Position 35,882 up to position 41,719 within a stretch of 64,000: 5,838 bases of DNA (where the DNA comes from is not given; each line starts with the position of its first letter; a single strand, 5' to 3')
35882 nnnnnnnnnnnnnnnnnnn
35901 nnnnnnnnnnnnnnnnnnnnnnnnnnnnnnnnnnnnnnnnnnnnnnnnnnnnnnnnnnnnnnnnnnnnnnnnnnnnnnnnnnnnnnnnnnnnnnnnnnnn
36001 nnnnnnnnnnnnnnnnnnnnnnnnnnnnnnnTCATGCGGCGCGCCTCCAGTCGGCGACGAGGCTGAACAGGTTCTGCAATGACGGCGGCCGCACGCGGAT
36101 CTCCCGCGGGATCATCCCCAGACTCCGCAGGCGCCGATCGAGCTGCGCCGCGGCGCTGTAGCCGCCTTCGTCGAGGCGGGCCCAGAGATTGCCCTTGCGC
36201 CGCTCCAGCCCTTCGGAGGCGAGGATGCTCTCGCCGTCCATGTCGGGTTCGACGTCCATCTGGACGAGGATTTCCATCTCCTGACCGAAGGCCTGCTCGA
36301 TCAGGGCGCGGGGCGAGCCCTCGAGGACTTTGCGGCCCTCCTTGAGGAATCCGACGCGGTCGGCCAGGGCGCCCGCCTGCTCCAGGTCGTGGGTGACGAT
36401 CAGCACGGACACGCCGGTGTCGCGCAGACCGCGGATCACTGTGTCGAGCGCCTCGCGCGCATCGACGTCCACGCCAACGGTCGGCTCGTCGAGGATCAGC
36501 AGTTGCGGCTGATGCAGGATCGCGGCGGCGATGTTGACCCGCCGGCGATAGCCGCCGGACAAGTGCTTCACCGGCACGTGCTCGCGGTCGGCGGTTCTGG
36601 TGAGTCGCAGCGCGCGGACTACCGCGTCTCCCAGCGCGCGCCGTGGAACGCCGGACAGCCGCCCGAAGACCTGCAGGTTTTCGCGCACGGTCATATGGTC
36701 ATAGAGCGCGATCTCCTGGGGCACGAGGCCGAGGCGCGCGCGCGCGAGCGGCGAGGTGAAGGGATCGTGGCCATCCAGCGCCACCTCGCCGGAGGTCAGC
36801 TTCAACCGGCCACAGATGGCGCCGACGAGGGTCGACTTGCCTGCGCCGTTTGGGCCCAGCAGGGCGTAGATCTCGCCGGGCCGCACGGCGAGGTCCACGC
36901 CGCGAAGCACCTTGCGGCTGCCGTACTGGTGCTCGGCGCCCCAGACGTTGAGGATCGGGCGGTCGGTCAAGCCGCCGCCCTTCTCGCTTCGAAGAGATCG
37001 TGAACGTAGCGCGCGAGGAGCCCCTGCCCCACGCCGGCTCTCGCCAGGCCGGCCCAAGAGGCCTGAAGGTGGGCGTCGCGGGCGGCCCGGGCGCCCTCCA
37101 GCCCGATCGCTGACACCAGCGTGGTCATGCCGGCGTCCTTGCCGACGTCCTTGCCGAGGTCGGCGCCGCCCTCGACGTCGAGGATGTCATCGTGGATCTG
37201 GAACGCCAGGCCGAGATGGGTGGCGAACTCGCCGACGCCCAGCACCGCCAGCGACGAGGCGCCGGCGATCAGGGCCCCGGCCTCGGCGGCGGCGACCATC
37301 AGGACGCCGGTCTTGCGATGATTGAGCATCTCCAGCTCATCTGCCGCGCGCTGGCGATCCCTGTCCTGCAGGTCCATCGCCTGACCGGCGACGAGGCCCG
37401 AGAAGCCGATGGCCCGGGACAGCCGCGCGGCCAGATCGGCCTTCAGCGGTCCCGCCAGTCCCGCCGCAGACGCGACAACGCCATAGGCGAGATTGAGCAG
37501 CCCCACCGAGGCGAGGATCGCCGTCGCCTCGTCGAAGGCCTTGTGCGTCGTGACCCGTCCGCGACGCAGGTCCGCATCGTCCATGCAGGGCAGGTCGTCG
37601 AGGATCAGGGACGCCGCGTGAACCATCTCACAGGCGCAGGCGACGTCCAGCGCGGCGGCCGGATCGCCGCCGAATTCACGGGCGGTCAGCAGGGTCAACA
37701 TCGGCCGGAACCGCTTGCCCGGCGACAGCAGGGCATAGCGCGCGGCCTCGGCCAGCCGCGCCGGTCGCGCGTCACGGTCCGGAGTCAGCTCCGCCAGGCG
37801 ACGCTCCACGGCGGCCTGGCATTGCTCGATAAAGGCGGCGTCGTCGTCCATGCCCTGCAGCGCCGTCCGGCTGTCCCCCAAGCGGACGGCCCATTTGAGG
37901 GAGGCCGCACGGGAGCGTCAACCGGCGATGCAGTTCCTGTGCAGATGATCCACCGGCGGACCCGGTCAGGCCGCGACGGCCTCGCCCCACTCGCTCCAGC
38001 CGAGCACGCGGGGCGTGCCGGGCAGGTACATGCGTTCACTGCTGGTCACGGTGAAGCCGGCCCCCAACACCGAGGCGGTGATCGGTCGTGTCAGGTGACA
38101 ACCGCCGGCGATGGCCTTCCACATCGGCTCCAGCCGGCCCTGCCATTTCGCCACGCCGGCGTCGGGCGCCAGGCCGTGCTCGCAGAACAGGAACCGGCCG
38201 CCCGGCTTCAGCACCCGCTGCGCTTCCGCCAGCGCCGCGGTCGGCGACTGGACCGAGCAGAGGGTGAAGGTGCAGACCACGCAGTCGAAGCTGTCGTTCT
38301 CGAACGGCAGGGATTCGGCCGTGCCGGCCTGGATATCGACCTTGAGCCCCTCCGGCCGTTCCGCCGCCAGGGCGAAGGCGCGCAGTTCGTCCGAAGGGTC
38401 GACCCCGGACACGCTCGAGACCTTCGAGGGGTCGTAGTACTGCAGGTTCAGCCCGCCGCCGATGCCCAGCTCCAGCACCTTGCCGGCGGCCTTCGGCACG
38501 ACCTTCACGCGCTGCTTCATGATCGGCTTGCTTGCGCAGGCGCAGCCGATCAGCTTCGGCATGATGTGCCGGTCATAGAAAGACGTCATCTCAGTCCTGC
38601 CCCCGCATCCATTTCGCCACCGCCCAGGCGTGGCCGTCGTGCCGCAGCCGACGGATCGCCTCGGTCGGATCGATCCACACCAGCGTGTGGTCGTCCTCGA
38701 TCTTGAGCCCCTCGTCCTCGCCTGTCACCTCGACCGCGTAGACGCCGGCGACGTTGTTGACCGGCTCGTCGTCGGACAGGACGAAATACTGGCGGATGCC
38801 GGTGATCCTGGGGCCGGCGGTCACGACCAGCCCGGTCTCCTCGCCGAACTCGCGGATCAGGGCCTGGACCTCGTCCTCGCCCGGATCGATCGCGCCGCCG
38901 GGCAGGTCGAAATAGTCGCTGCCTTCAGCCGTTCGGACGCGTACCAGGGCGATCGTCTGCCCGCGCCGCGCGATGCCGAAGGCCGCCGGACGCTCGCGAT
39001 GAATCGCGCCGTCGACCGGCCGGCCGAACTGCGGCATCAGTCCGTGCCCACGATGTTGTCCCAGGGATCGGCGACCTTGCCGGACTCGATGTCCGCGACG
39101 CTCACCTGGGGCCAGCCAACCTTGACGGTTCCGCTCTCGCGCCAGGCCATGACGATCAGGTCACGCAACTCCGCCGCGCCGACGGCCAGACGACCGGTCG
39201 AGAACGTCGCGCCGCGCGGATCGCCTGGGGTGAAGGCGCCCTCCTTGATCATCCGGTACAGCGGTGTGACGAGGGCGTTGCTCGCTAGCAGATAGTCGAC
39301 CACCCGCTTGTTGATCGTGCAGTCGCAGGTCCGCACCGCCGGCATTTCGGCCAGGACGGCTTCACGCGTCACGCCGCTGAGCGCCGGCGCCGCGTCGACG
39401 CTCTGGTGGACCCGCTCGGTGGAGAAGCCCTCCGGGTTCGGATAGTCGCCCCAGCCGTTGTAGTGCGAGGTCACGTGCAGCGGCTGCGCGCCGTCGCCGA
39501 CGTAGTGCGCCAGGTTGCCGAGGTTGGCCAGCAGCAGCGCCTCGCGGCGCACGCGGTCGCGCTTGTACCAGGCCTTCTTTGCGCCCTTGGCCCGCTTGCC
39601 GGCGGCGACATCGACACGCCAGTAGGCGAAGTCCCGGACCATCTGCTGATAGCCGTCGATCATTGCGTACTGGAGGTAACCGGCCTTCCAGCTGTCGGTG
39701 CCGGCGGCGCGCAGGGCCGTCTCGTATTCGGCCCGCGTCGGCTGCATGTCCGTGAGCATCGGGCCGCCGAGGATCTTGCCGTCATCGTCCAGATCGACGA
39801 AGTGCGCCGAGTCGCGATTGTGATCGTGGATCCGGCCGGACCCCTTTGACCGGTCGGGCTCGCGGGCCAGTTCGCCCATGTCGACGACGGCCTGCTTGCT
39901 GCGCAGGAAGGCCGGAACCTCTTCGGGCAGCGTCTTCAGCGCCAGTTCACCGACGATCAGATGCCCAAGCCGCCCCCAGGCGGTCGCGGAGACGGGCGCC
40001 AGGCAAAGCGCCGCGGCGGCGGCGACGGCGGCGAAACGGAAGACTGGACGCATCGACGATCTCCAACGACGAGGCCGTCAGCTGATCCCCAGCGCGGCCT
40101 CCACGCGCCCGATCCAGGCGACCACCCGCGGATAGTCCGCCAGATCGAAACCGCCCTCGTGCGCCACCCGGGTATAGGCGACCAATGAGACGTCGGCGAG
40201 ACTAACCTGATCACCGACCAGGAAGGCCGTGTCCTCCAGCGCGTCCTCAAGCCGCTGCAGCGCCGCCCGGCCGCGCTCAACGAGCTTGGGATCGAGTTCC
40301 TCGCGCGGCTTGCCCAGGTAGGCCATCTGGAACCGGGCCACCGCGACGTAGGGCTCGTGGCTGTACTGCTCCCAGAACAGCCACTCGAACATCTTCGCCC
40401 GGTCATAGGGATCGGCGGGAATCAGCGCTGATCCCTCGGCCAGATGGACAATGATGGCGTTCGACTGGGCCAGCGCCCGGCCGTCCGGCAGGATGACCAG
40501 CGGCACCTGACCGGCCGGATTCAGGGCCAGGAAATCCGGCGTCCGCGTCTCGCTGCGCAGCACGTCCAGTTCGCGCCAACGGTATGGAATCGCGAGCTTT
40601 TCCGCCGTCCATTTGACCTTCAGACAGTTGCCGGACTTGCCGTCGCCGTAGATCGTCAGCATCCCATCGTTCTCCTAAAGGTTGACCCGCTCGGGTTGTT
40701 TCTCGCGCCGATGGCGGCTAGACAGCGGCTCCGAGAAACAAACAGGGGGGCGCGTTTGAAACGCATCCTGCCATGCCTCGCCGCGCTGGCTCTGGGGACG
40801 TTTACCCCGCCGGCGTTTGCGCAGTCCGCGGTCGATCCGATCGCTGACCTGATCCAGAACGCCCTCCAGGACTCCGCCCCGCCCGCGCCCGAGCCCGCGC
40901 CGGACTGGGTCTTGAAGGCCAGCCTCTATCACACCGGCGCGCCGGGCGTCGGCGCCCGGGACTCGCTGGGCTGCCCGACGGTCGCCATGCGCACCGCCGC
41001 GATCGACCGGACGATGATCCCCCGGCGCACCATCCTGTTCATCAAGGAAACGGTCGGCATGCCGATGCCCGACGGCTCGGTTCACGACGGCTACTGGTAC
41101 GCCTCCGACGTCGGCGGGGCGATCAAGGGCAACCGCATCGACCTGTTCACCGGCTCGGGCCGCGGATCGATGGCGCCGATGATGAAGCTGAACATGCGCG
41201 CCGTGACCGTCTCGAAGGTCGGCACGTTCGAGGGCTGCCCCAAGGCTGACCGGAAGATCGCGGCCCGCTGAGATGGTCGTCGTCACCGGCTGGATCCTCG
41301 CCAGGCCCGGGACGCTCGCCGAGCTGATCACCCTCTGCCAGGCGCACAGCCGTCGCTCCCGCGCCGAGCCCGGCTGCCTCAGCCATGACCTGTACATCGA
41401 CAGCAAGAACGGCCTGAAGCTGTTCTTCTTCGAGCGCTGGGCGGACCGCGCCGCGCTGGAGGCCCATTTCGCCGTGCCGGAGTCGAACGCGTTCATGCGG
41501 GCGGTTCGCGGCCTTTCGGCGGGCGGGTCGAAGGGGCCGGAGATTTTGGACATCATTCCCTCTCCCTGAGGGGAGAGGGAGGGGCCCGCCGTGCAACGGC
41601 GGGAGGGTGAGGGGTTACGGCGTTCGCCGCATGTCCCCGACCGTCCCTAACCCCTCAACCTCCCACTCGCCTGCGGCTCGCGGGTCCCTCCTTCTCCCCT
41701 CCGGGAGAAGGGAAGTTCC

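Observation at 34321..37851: ABC-2 exporter translationally locked between crtE and crtZ: candidate carotenoid trafficking system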

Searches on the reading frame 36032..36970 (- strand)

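Call 6: search_protein_families(library=pfam, proteins=[window:36032-36970:-])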
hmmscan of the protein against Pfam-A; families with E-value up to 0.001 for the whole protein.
window:36032-36970:- (312 aa): 3 families
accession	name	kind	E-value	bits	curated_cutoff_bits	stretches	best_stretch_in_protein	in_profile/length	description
PF00005.33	ABC_tran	-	2.8e-33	115.8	25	1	22-164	1-136/137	ABC transporter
PF13304.12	AAA_21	-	1.1e-09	39.3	27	1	128-196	229-300/304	AAA domain, putative AbiEii toxin, Type IV TA system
PF13555.12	AAA_29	-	0.00025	21.1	27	1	25-52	15-42/61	P-loop containing region of AAA domain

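Call 7: search_protein_families(library=ncbifam, proteins=[window:36032-36970:-], max_evalue=0.01)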
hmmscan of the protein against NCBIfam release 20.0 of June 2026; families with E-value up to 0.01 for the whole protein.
window:36032-36970:- (312 aa): 196 families (the best 25 are shown)
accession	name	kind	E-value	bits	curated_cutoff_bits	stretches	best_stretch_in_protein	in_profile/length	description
TIGR01188.1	drrA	subfamily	8.3e-57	192.8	312.45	1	15-234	2-222/302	daunorubicin resistance ABC transporter, ATP-binding protein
TIGR03864.1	PQQ_ABC_ATP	hypoth_equivalog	3.7e-54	183.7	302.25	1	7-232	2-228/236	ABC transporter, ATP-binding subunit, PQQ-dependent alcohol dehydrogenase system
NF010059.0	PRK13536.1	equivalog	2.2e-50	171.3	549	1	8-231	45-269/342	nodulation factor ABC transporter ATP-binding protein NodI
TIGR01288.1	nodI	equivalog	3.2e-50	170.9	424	1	9-231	7-230/303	nodulation factor ABC transporter ATP-binding protein NodI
NF010060.0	PRK13537.1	equivalog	6.1e-50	169.9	521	1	5-232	14-242/314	nodulation factor ABC transporter ATP-binding protein NodI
NF006987.0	PRK09452.1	equivalog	4.2e-43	147.5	482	1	3-226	14-238/378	spermidine/putrescine ABC transporter ATP-binding protein PotA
TIGR03740.1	galliderm_ABC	subfamily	2.1e-41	142.1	309.75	1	13-217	7-205/223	lantibiotic protection ABC transporter ATP-binding subunit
TIGR04406.1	LPS_export_lptB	equivalog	3.5e-41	141.1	240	1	11-227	6-226/239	LPS export ABC transporter ATP-binding protein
NF010068.0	PRK13548.1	equivalog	6e-41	140.3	261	1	6-227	5-234/261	heme ABC transporter ATP-binding protein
TIGR03522.1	GldA_ABC_ATP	equivalog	7.8e-41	140.5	402.6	1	12-241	8-237/301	gliding motility-associated ABC transporter ATP-binding subunit GldA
NF033858.1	ABC2_perm_RbbA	equivalog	3.1e-40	137.9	1050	1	14-233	274-494/909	ribosome-associated ATPase/putative transporter RbbA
TIGR03258.1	PhnT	equivalog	1.5e-39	136.1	499.15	1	15-226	17-230/359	2-aminoethylphosphonate ABC transport system ATP-binding subunit PhnT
NF011967.0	PRK15439.1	equivalog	1e-38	133.1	586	2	3-100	8-108/510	autoinducer 2 ABC transporter ATP-binding protein LsrA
TIGR00968.1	3a0106s01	subfamily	1.1e-38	133.2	342.75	1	12-226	6-221/237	sulfate ABC transporter ATP-binding protein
TIGR03265.1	PhnT2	equivalog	6.6e-38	130.8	457.7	1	6-225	4-224/353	putative 2-aminoethylphosphonate ABC transporter ATP-binding protein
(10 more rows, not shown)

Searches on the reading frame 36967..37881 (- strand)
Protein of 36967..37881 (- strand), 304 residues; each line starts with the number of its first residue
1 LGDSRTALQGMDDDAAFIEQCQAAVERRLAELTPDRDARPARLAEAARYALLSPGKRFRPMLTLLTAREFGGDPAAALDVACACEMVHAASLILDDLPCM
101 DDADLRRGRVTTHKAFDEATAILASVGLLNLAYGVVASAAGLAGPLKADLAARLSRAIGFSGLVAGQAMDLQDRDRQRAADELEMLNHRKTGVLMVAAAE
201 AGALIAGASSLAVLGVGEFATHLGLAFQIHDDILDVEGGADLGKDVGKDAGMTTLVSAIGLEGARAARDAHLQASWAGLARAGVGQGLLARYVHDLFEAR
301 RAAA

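Call 6: search_protein_families(library=pfam, proteins=[window:36967-37881:-])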
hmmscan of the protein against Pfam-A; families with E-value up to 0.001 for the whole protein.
window:36967-37881:- (304 aa): 1 family
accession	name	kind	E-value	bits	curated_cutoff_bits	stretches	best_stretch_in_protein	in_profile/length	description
PF00348.22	polyprenyl_synt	-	9.1e-46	156.5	27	1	42-252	3-210/251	Polyprenyl synthetase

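Call 7: search_protein_families(library=ncbifam, proteins=[window:36967-37881:-], max_evalue=0.01)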
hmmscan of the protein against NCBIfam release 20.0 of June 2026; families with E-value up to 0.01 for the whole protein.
window:36967-37881:- (304 aa): 17 families
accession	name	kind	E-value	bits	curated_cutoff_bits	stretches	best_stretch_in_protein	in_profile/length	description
NF045485.1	FPPsyn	subfamily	9.3e-74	248.1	275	1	19-300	2-286/288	farnesyl diphosphate synthase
NF045685.1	GGPPSynCrtE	equivalog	2.1e-58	197.7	460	1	16-281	5-273/293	geranylgeranyl diphosphate synthase CrtE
NF007877.0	PRK10581.1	equivalog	1.3e-44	152.6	321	1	18-269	7-264/299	(2E,6E)-farnesyl diphosphate synthase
NF040698.1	IdsA_Meth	equivalog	9.3e-43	146.7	468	1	37-266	24-255/328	short chain isoprenyl diphosphate synthase IdsA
NF041169.1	f2_encap_cargo4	exception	5e-42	144.3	450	1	53-268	48-260/334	family 2 encapsulin nanocompartment cargo protein polyprenyl transferase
NF041003.1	GGPP_syn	equivalog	5.1e-33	114.5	500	1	39-249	24-233/326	geranylgeranyl diphosphate synthase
NF040789.2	gerfarn_diphsyn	equivalog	5.7e-25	88.2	560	1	18-249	11-253/345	geranylfarnesyl diphosphate synthase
NF045628.1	HxpDPsynlarge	equivalog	7.4e-25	87.6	500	1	24-250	7-222/311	hexaprenyl-diphosphate synthase large subunit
TIGR02748.1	GerC3_HepT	equivalog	2.2e-24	86.1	456.55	1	24-250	15-230/319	heptaprenyl diphosphate synthase component II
NF042417.1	NPPPS_Mycobact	equivalog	3.7e-24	85.4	600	1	8-249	8-242/335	nonaprenyl/(2E,6E)-farnesyl/geranylgeranyl diphosphat synthase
NF008140.0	PRK10888.1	equivalog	3.1e-23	82.6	412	1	48-250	37-231/323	octaprenyl diphosphate synthase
NF045549.1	GGPPsyn_IdsB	equivalog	1e-22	80.7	475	1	53-277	63-287/346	geranylgeranyl diphosphate synthase IdsB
TIGR02749.1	prenyl_cyano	equivalog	3.4e-21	75.6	383.2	1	41-250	30-234/322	solanesyl diphosphate synthase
NF040627.1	GFPS_Meth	equivalog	1.4e-15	57.5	600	1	53-236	38-210/285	geranylfarnesyl diphosphate synthase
NF040936.1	hexpp_archaea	equivalog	1.7e-11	44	400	1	43-138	30-122/275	hexaprenyl pyrophosphate synthase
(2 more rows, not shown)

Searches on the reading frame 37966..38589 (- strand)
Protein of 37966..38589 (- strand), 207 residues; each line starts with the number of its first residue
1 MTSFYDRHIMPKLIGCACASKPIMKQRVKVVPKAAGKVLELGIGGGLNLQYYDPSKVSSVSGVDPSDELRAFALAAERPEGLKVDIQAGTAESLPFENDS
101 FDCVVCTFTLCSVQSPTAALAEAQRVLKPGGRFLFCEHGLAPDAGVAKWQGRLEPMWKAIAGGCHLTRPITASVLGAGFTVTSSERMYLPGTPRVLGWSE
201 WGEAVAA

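Call 7: search_protein_families(library=ncbifam, proteins=[window:37966-38589:-], max_evalue=0.01)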
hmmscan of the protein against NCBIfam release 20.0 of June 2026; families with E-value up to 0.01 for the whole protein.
window:37966-38589:- (207 aa): 33 families (the best 25 are shown)
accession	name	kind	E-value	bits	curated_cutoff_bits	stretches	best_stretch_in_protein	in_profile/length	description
NF045667.1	MTase_DVU1556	equivalog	5.7e-16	58.6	155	1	34-183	22-164/213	DVU_1556 family methyltransferase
TIGR01934.1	MenG_MenH_UbiE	subfamily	6.4e-15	55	158.35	1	30-138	35-144/223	ubiquinone/menaquinone biosynthesis methyltransferase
NF047649.1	MTase_UXPK_star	exception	8.1e-14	51.3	460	1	37-184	80-228/283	methyltransferase/UXPK-star double selenoprotein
NF001244.0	PRK00216.1-5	equivalog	1.3e-12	47.5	216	1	35-136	49-154/236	bifunctional demethylmenaquinone methyltransferase/2-methoxy-6-polyprenyl-1,4-benzoquinol methylase UbiE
NF001241.0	PRK00216.1-2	equivalog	1.6e-12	47.6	327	1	30-139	47-151/231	demethylmenaquinone methyltransferase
NF041537.1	ArsM_AhpD_UU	exception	3.2e-12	45.9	510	1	36-181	78-224/345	arsenite methyltransferase/AhpD domain selenoprotein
NF001240.0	PRK00216.1-1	equivalog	2.1e-10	40.1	378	1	84-138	117-171/251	bifunctional demethylmenaquinone methyltransferase/2-methoxy-6-polyprenyl-1,4-benzoquinol methylase UbiE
NF001242.0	PRK00216.1-3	equivalog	2.3e-10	40.3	351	1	83-137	123-177/258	bifunctional demethylmenaquinone methyltransferase/2-methoxy-6-polyprenyl-1,4-benzoquinol methylase UbiE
NF052510.1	methyltran_MpqE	exception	2.6e-10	40.1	335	1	78-137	92-153/234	methyl-plastoquinone biosynthesis methyltransferase MpqE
NF043040.1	corrin_prot_MT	hypoth_equivalog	3.1e-10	39.8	180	1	22-153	29-164/216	corrinoid protein-associated methyltransferase CpaM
NF045882.1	PLipidMtase_Leg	equivalog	3.6e-10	40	390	1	25-138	33-146/207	phospholipid N-methyltransferase PmtA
TIGR02072.1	BioC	equivalog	6.7e-10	39.2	184.95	1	35-136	35-133/244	malonyl-ACP O-methyltransferase BioC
NF038099.1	AsSugarArsM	exception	1e-09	38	400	1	36-136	60-172/321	arsenosugar biosynthesis arsenite methyltransferase ArsM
NF041536.1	ArsM_DUF2284_UU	exception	2.3e-09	36.1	575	1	36-163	78-206/459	arsenite methyltransferase/DUF2284 domain selenoprotein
NF008823.0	PRK11873.1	subfamily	2.4e-09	37.1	263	1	36-135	79-181/272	arsenite methyltransferase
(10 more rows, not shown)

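Call 76: search_protein_families(library=pfam, proteins=[window:37966-38589:-], max_evalue=10)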
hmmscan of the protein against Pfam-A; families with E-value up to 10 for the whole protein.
window:37966-38589:- (207 aa): 10 families
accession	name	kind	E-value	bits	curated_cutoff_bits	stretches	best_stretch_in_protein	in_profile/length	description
PF08241.18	Methyltransf_11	-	2e-23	83.3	21.2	1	39-135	1-95/95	Methyltransferase domain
PF13649.12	Methyltransf_25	-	2.8e-18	66.8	27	1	38-131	1-97/97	Methyltransferase domain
PF13489.12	Methyltransf_23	-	2.1e-17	63.8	27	1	32-166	20-144/164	Methyltransferase domain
PF08242.18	Methyltransf_12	-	1.9e-11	45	30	1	39-133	1-98/98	Methyltransferase domain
PF13847.12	Methyltransf_31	-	5.2e-11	42.9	27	1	34-139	3-113/145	Methyltransferase domain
PF01209.24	Ubie_methyltran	-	2.1e-10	40.8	20.1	1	59-137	74-153/233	ubiE/COQ5 methyltransferase family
PF07021.18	MetW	-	7.4e-05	22.9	21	1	33-126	12-101/193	Methionine biosynthesis protein MetW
PF05148.21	Methyltransf_8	-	0.00092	19.6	27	1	67-136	94-157/219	Hypothetical methyltransferase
PF20922.3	Anamorsin_N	-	0.0011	19.1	27.1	1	96-138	47-90/163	Anamorsin, N-terminal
PF03141.22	Methyltransf_29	-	0.0029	16.7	23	1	63-138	145-220/506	Putative S-adenosyl-L-methionine-dependent methyltransferase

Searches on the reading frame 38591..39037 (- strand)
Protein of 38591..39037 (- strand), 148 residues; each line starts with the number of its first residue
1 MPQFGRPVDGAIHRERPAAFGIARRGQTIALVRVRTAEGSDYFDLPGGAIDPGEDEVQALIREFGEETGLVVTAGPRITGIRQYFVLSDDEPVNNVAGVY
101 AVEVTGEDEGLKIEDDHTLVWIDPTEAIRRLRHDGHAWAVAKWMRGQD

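Call 7: search_protein_families(library=ncbifam, proteins=[window:38591-39037:-], max_evalue=0.01)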
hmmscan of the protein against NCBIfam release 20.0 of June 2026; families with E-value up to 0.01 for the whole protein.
window:38591-39037:- (148 aa): 19 families
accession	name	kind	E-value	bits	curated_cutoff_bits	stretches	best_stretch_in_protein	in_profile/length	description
NF007834.0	PRK10546.1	equivalog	1.7e-08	34.3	156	1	22-129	11-111/135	pyrimidine (deoxy)nucleoside triphosphate diphosphatase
NF006530.0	PRK08999.1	equivalog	9.7e-08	31.4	245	1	25-83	17-75/315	Nudix family hydrolase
NF052459.1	OxoGTPPhMutT1Mycb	equivalog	4.3e-07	29.3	475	1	40-134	28-116/292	8-oxo-(d)GTP phosphatase MutT1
TIGR02705.1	nudix_YtkD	equivalog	4.5e-06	26.3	154.4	1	44-105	48-104/156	RNA deprotection pyrophosphohydrolase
NF008044.0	PRK10776.1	equivalog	6e-06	26.2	148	1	19-74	7-64/130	8-oxo-dGTP diphosphatase MutT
TIGR00586.1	mutt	equivalog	1e-05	25.5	97.9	1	26-74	15-65/129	8-oxo-dGTP diphosphatase MutT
NF001938.0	PRK00714.1-5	equivalog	8.1e-05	22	116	1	35-70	39-74/172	RNA pyrophosphohydrolase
NF003786.0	PRK05379.1-2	equivalog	0.00036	19.9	397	1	28-74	230-276/354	bifunctional nicotinamide-nucleotide adenylyltransferase/Nudix hydroxylase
NF003791.0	PRK05379.2-3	equivalog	0.00036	19.8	409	1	29-74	215-260/340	bifunctional nicotinamide-nucleotide adenylyltransferase/Nudix hydroxylase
NF003787.0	PRK05379.1-4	equivalog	0.00044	19.3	449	1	28-74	220-266/346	bifunctional nicotinamide-nucleotide adenylyltransferase/Nudix hydroxylase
NF041652.1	Nud_hyd_Dein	equivalog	0.00078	19.7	200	1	21-73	19-75/152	Nudix hydrolase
NF001936.0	PRK00714.1-3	equivalog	0.0019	18.1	118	1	37-69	31-63/155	RNA pyrophosphohydrolase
NF003785.0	PRK05379.1-1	equivalog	0.0021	17.3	418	1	28-73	215-260/347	bifunctional nicotinamide-nucleotide adenylyltransferase/Nudix hydroxylase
NF001937.0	PRK00714.1-4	equivalog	0.0022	17.7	139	1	39-74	29-64/161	RNA pyrophosphohydrolase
NF006961.0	PRK09438.1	equivalog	0.0024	17.3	103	0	37-74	28-65/151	dihydroneopterin triphosphate diphosphatase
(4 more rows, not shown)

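Call 76: search_protein_families(library=pfam, proteins=[window:38591-39037:-], max_evalue=10)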
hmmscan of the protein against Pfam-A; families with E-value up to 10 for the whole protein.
window:38591-39037:- (148 aa): 2 families
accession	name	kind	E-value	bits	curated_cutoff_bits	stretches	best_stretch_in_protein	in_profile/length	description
PF00293.34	NUDIX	-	2.6e-13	50.6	21.1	1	16-138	3-128/134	NUDIX domain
PF20395.3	CTD3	-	0.071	13.7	28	1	105-139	89-123/162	C-terminal domain 3 of the ABC-three component (ABC-3C) systems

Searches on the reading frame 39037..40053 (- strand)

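Call 6: search_protein_families(library=pfam, proteins=[window:39037-40053:-])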
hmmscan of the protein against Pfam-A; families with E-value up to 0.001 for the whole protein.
window:39037-40053:- (338 aa): 1 family
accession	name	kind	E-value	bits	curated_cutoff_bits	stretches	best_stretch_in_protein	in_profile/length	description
PF02265.22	S1-P1_nuclease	-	5.3e-07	30.2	29.5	1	26-197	1-130/258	S1/P1 Nuclease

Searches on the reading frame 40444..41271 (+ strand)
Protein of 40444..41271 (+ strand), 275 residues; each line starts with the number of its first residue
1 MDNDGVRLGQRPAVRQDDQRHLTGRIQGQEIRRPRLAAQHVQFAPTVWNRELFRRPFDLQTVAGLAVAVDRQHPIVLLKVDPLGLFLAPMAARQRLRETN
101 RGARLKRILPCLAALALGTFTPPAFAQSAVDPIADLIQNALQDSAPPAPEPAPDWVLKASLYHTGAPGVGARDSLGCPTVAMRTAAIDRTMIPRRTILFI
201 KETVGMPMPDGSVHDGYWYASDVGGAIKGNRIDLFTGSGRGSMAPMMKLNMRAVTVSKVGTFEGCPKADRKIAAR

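Call 92: search_protein_families(library=pfam, proteins=[window:40444-41271:+], max_evalue=0.001)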
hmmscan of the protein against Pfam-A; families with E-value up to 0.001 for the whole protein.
window:40444-41271:+ (275 aa): 1 family
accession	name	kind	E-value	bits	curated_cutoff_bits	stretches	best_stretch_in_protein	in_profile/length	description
PF06725.17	3D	-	9.7e-12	45.4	23.8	1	183-240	1-53/72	3D domain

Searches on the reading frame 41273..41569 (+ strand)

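Call 92: search_protein_families(library=pfam, proteins=[window:41273-41569:+], max_evalue=0.001)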
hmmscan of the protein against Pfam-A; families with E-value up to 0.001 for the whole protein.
window:41273-41569:+ (98 aa): 1 family
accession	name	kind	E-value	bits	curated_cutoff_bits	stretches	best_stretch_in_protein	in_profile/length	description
PF03992.22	ABM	-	3.3e-15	56.4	23.1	1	1-76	1-77/78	Antibiotic biosynthesis monooxygenase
